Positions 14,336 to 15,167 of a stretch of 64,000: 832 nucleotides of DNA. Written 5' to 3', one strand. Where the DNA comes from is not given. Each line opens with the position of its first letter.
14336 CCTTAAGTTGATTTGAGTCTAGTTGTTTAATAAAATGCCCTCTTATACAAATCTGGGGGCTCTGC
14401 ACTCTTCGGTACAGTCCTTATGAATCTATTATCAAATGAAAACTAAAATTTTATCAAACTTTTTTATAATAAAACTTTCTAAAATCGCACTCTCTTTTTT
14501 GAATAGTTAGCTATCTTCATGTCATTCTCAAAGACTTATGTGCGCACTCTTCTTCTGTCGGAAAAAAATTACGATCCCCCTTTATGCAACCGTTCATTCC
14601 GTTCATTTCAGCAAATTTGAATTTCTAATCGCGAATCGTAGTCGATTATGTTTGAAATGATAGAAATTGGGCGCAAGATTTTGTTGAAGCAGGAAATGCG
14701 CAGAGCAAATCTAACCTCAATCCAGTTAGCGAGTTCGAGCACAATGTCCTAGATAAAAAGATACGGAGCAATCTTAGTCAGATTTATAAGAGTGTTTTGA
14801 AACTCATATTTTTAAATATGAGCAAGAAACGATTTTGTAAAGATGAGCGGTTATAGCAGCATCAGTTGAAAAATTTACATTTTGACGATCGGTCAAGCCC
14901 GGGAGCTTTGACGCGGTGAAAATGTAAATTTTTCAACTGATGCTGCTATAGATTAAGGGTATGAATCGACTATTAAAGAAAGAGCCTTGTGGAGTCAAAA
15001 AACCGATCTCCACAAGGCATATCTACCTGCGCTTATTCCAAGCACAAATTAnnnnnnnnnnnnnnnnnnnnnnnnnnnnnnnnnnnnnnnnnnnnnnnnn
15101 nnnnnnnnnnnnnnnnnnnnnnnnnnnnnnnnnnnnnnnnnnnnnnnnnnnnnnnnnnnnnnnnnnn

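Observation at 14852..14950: Family of intergenic palindromic repeats with compensatory arm substitutions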

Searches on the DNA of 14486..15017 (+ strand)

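Call 53: search_dna_similar(query=window:14486-15017:+, collection=plasmids, mode=distant, max_evalue=0.01, max_rows=10)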
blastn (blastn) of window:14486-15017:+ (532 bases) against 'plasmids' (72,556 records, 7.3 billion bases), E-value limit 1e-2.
No match.

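Call 54: search_dna_similar(query=window:14486-15017:+, collection=phages, mode=distant, max_evalue=0.01, max_rows=10)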
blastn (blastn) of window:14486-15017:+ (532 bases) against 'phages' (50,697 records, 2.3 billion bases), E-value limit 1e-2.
No match.
